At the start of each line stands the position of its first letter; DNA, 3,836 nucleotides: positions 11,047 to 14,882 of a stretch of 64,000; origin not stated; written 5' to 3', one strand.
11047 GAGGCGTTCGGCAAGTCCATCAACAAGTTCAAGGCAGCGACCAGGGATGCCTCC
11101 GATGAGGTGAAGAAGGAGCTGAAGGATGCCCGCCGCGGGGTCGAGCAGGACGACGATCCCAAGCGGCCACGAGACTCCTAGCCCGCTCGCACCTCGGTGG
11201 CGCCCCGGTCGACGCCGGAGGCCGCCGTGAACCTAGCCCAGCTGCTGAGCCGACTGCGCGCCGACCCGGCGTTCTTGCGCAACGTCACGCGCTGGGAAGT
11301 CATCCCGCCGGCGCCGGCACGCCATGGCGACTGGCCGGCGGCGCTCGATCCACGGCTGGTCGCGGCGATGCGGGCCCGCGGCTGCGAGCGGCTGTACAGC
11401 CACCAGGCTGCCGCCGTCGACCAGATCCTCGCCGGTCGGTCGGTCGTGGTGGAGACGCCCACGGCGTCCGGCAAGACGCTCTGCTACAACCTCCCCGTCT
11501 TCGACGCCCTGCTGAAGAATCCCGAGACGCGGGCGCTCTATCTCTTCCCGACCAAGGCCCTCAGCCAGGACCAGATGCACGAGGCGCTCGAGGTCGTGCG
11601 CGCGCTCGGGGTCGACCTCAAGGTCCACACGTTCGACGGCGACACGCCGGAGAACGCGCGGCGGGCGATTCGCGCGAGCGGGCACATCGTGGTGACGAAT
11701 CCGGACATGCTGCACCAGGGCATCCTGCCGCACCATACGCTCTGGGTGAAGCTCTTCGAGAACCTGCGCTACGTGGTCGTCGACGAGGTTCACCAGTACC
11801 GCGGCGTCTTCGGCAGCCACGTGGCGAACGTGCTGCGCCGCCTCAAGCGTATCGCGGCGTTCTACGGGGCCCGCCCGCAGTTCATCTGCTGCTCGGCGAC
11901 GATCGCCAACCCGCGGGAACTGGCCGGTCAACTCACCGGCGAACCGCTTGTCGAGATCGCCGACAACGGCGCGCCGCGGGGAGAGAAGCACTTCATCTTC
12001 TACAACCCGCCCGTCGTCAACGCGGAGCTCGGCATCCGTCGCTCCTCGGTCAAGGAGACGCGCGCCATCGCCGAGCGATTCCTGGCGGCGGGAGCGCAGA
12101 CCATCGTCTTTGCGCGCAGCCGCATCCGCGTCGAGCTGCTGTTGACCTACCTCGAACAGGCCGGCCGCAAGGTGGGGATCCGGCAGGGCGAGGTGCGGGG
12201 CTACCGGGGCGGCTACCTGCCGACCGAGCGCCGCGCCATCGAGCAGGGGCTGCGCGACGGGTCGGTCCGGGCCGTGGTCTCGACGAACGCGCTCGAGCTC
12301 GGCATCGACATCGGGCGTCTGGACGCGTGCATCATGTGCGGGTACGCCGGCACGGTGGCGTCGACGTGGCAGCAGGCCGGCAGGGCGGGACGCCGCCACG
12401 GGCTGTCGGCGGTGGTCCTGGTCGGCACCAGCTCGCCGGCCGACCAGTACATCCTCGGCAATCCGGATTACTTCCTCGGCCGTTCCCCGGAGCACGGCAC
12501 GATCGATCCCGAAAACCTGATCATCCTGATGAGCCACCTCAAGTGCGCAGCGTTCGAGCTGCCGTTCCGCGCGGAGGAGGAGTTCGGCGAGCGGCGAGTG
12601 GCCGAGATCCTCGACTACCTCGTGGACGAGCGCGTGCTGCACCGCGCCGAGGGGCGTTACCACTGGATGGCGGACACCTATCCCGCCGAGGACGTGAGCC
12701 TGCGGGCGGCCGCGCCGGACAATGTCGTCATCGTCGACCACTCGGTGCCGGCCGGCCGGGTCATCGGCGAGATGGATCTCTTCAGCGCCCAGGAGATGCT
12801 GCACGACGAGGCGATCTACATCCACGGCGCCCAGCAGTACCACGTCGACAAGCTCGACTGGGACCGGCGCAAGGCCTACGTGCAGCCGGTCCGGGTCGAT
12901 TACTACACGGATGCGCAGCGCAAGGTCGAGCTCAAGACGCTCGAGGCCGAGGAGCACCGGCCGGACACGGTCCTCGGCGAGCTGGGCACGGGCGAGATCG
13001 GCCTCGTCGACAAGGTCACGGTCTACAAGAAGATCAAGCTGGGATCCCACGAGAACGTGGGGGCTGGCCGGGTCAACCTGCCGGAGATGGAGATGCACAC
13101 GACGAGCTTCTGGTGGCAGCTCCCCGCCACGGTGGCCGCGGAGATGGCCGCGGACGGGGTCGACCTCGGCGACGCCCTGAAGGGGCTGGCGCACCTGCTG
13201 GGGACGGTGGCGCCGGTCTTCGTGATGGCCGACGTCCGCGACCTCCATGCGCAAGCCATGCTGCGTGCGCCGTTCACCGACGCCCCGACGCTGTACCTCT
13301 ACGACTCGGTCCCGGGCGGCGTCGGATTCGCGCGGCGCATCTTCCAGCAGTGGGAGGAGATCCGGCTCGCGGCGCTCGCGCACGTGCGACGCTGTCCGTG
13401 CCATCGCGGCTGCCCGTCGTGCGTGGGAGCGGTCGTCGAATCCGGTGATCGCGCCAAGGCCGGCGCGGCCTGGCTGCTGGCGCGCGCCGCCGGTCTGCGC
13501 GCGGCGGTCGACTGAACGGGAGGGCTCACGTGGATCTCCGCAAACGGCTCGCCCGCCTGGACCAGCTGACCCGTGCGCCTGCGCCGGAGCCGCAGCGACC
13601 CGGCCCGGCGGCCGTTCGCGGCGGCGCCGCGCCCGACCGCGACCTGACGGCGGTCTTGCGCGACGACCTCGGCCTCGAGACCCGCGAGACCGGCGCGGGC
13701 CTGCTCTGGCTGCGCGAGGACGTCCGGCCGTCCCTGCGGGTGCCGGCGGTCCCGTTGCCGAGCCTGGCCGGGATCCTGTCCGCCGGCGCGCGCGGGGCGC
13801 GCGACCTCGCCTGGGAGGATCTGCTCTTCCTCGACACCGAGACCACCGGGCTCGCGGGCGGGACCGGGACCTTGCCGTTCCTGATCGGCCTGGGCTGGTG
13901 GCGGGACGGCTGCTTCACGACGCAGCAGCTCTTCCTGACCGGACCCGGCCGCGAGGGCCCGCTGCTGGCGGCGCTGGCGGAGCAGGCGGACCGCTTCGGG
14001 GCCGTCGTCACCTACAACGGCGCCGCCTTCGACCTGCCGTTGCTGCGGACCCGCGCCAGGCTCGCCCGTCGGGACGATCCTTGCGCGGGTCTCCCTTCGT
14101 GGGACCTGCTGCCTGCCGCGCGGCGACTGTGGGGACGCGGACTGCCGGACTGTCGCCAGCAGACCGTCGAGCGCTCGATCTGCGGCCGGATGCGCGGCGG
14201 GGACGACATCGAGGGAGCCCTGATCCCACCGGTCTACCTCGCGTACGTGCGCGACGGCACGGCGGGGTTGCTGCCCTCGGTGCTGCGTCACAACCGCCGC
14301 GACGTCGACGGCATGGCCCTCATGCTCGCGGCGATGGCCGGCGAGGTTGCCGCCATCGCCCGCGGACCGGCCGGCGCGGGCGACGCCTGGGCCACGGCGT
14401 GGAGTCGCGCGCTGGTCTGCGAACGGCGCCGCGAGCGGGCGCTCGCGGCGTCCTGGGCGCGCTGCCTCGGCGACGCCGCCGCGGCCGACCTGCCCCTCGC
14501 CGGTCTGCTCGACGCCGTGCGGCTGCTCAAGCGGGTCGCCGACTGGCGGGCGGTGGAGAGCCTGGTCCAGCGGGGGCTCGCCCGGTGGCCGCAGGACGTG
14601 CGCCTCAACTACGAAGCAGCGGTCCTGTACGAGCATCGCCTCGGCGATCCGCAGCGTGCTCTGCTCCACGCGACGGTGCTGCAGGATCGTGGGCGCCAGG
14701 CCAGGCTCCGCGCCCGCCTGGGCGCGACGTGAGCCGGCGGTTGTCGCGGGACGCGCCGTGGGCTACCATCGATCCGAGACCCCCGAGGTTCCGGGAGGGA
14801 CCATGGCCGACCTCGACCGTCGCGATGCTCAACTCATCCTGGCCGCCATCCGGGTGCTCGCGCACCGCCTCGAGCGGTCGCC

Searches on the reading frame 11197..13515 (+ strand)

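Call 34: search_protein_families(library=pfam, proteins=[window:11197-13515:+], max_evalue=0.00001)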
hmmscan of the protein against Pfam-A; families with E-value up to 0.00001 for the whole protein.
window:11197-13515:+ (772 aa): 5 families
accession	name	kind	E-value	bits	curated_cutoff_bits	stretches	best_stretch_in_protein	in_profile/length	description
PF00270.35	DEAD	-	7.2e-36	123.9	26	1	68-240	2-165/167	DEAD/DEAH box helicase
PF09369.15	MZB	-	4.5e-19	69.4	24.2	1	664-743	1-80/80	MrfA Zn-binding domain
PF00271.37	Helicase_C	-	4e-16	59.7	23.5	1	297-400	13-109/110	Helicase conserved C-terminal domain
PF22982.3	WHD_HRQ1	-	7.6e-14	52.9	27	1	436-505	1-70/70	ATP-dependent helicase HRQ1, winged helix domain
PF04851.21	ResIII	-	1.8e-07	31.7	22.5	1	66-204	4-140/164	Type III restriction enzyme, res subunit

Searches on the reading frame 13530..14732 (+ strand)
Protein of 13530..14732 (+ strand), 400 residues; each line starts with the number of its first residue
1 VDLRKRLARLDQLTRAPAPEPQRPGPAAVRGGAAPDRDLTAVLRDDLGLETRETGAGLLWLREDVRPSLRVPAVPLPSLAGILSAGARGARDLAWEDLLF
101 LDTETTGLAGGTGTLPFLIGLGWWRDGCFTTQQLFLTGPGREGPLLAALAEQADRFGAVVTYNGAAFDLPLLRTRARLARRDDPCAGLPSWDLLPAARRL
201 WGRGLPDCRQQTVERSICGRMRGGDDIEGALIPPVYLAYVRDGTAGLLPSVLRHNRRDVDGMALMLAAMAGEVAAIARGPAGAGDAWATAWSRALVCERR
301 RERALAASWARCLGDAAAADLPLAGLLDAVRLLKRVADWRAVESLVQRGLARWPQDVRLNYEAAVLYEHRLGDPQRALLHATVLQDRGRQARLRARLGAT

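Call 34: search_protein_families(library=pfam, proteins=[window:13530-14732:+], max_evalue=0.00001)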
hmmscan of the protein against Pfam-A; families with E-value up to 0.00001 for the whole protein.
window:13530-14732:+ (400 aa): 1 family
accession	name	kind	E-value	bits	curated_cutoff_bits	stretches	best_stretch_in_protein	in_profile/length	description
PF13482.12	RNase_H_2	-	3.2e-24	86.2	22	1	99-266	1-161/165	RNase_H superfamily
